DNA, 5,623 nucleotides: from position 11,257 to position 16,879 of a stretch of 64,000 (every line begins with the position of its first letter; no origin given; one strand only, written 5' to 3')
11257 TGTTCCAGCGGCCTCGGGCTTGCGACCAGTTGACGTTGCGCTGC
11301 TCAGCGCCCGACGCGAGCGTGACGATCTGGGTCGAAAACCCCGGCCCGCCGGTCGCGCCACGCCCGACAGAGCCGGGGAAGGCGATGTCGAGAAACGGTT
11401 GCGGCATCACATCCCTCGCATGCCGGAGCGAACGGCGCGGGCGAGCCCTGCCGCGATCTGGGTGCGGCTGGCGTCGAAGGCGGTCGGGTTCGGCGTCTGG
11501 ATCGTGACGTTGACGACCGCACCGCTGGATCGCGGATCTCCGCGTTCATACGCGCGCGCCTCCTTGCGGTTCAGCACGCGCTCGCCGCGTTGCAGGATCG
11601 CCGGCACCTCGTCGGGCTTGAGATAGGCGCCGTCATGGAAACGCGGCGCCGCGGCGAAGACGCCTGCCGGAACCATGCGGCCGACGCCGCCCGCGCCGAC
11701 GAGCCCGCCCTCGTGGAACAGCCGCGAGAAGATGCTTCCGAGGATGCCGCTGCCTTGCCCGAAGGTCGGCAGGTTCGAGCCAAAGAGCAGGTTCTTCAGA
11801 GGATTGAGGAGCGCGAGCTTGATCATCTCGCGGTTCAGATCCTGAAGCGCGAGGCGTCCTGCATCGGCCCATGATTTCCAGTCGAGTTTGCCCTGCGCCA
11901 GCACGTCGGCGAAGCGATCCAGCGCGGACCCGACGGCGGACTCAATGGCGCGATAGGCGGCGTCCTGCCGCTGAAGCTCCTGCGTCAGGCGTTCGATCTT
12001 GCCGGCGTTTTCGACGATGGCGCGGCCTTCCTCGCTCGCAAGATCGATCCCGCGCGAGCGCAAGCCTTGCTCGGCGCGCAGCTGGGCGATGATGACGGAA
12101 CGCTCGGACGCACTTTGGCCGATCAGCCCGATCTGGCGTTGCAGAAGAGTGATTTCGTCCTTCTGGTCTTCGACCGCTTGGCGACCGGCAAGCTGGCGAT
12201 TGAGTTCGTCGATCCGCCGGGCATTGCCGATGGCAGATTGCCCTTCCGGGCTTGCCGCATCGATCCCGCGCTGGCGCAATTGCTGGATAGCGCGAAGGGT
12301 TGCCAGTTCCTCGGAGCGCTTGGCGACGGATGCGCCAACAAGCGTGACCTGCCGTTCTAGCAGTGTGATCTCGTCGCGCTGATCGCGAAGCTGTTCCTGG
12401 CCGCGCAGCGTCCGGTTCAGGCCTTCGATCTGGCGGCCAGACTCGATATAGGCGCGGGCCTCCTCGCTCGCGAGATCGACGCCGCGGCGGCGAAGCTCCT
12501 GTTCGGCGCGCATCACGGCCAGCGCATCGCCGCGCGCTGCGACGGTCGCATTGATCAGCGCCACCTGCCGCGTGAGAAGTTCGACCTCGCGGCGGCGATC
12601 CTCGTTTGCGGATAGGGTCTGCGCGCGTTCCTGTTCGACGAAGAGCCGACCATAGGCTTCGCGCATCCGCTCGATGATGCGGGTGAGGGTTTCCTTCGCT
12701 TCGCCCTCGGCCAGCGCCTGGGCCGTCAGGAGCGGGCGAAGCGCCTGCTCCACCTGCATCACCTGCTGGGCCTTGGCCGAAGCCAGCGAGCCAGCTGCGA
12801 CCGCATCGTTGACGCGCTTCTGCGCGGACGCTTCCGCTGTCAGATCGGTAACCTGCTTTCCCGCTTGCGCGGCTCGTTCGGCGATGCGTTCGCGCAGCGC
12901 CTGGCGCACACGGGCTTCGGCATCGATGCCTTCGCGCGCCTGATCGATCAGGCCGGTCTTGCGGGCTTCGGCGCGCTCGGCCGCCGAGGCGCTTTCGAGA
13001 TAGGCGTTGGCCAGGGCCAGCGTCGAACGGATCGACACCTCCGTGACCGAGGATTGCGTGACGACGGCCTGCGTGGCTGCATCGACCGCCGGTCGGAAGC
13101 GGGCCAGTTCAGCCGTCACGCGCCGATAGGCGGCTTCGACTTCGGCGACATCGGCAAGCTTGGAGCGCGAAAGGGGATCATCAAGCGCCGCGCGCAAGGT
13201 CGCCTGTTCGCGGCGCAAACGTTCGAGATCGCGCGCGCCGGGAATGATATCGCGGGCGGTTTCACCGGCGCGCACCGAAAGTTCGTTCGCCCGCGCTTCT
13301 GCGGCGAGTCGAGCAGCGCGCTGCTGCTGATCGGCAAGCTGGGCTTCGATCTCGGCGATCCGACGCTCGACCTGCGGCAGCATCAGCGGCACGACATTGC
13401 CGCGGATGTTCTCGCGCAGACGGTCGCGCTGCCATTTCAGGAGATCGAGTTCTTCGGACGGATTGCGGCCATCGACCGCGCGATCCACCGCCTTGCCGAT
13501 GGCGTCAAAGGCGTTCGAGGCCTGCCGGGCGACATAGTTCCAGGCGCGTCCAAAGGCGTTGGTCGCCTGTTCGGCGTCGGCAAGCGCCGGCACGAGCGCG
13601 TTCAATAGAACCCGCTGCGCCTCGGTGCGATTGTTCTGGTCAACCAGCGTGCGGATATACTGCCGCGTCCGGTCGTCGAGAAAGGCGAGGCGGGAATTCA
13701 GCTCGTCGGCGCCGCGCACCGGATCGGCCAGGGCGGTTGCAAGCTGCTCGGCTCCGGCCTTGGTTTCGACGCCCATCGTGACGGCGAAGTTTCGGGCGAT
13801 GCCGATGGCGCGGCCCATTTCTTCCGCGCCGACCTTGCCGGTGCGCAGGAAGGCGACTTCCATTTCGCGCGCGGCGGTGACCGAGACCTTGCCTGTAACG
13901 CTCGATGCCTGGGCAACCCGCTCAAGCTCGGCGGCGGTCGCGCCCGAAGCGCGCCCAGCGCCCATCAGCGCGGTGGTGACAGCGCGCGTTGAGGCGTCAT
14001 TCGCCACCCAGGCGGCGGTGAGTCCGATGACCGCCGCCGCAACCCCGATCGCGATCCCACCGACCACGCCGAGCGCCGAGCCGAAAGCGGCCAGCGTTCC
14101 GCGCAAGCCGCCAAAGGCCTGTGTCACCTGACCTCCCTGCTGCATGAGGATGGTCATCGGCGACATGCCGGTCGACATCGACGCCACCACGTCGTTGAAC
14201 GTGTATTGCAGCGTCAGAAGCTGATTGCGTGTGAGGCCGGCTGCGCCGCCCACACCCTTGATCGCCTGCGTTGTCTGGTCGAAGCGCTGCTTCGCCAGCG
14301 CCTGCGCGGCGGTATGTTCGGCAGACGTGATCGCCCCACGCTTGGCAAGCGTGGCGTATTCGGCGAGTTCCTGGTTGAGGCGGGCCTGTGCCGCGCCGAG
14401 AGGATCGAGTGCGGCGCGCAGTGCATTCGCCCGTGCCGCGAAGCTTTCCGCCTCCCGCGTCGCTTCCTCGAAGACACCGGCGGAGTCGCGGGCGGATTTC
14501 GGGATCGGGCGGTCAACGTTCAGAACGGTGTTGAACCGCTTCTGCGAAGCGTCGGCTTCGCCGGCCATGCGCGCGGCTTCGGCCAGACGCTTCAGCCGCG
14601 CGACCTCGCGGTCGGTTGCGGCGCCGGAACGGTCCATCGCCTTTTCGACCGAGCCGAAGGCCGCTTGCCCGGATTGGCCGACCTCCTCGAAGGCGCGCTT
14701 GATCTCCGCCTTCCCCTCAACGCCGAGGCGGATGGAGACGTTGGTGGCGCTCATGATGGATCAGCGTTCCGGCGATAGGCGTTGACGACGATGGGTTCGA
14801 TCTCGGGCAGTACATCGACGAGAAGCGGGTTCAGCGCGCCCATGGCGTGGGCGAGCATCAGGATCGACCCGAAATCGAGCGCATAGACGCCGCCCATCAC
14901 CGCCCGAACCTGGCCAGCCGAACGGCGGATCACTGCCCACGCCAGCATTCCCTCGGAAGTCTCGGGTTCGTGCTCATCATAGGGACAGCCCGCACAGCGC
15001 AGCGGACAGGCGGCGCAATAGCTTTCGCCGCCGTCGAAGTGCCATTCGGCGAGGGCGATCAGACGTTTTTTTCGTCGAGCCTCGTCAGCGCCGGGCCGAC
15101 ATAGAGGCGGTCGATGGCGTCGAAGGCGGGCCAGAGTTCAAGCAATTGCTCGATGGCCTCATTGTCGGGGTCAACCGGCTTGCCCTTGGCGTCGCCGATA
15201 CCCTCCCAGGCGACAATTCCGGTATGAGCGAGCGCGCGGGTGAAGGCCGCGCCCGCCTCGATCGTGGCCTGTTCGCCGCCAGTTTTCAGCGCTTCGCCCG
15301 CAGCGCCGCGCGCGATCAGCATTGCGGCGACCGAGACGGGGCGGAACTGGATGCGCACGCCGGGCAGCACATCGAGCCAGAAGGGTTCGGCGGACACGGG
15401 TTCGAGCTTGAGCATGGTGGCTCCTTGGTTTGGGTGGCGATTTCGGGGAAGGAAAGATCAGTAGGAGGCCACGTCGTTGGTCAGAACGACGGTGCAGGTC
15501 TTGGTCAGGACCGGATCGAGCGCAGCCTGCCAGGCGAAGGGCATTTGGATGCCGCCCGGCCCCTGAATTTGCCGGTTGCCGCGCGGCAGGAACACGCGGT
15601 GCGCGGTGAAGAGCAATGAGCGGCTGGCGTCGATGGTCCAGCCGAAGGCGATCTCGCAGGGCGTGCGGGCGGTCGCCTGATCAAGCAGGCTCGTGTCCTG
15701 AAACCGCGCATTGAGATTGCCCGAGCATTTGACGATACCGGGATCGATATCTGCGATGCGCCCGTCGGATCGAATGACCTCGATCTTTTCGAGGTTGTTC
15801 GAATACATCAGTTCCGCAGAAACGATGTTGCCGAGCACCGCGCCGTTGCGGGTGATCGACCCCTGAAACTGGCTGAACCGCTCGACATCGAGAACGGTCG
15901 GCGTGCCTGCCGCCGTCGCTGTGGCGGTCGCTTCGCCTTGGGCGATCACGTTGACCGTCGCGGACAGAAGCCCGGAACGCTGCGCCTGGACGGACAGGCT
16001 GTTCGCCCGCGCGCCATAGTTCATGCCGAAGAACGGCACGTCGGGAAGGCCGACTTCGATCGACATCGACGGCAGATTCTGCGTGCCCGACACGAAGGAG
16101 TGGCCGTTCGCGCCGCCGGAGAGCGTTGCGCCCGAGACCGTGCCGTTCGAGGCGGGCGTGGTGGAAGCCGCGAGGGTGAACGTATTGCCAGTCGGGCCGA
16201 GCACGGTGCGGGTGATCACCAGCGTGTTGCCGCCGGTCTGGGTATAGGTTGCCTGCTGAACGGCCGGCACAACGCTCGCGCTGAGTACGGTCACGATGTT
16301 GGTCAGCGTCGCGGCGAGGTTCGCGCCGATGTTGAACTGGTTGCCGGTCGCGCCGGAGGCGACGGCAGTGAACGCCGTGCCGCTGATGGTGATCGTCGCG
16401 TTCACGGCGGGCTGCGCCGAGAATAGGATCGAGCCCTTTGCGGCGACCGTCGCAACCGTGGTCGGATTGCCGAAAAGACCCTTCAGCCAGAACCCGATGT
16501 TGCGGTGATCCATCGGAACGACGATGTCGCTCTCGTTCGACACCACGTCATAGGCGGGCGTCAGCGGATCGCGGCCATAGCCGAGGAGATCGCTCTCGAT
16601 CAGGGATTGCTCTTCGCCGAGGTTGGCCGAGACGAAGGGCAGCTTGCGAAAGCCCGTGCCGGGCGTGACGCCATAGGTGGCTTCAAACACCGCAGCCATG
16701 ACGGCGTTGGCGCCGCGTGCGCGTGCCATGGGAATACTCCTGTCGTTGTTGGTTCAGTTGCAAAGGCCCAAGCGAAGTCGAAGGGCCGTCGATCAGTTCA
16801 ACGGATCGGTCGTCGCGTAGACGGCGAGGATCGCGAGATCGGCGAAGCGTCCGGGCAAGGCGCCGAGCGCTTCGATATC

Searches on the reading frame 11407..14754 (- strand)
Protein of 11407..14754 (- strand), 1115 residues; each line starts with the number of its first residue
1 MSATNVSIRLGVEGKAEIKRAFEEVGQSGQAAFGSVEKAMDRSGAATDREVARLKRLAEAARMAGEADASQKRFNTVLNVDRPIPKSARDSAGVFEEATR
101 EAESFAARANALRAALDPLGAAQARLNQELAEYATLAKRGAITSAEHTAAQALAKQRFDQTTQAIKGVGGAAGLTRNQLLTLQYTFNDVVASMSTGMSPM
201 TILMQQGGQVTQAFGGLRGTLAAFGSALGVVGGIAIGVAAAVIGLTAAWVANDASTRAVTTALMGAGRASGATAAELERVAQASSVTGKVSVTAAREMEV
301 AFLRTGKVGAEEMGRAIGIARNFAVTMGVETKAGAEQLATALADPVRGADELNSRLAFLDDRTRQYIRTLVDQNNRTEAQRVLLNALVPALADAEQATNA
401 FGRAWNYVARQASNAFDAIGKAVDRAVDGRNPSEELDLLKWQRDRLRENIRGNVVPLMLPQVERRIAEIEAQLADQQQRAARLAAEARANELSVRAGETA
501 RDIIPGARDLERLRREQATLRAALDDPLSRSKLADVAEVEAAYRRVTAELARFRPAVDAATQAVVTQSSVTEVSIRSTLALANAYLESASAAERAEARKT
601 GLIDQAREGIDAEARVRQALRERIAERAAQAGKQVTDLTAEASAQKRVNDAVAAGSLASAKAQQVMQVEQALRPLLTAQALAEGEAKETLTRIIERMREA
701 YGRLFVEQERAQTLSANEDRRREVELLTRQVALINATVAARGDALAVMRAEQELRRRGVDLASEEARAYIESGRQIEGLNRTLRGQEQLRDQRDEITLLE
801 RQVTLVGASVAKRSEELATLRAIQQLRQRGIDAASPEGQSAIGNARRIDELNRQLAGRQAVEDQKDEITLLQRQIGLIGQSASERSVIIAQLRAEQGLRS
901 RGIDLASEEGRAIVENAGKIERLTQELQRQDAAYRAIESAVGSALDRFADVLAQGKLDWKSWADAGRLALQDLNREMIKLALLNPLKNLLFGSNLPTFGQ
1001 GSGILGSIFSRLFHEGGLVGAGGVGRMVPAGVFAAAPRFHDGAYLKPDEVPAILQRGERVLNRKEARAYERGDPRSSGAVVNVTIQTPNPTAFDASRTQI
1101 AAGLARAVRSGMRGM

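Call 63: search_protein_families(library=phrogs, proteins=[window:11407-14754:-], max_evalue=0.00001)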
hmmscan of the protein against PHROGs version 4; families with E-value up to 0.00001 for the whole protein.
window:11407-14754:- (1115 aa): 10 families
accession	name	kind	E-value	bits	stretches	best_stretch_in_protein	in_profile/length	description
phrog_24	-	tail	5.5e-48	164.9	1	18-1072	41-968/1151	tail length tape measure protein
phrog_20862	-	unknown function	9.9e-28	97.7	2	935-1113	528-696/698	-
phrog_19487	-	tail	1.2e-23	84.4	1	856-1012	613-763/1147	tail length tape measure protein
phrog_3827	-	tail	1.8e-20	74.5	1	20-347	53-380/393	tail length tape measure protein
phrog_4498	-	tail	8.6e-15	55.6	1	145-391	37-276/381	tail length tape measure protein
phrog_20739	-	tail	1.7e-10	41.6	1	226-402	61-241/336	tail length tape measure protein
phrog_25966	-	tail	1.7e-10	40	1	147-668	27-524/1651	tail length tape measure protein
phrog_8892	-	tail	4.7e-06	26.5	1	793-1082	421-694/752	tail length tape measure protein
phrog_27166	-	tail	6.1e-06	25.8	1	1059-1113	695-749/751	tail length tape measure protein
phrog_2335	-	tail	6.6e-06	25.3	1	142-1078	633-1485/1536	tail length tape measure protein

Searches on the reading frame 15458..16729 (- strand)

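Call 63: search_protein_families(library=phrogs, proteins=[window:15458-16729:-], max_evalue=0.00001)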
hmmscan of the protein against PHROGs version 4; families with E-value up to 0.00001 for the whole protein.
window:15458-16729:- (423 aa): 2 families
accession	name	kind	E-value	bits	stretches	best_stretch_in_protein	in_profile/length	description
phrog_290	-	tail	1e-53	184.2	1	1-423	11-336/411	minor tail protein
phrog_28344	-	unknown function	1.5e-11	45.5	1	89-209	81-192/205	-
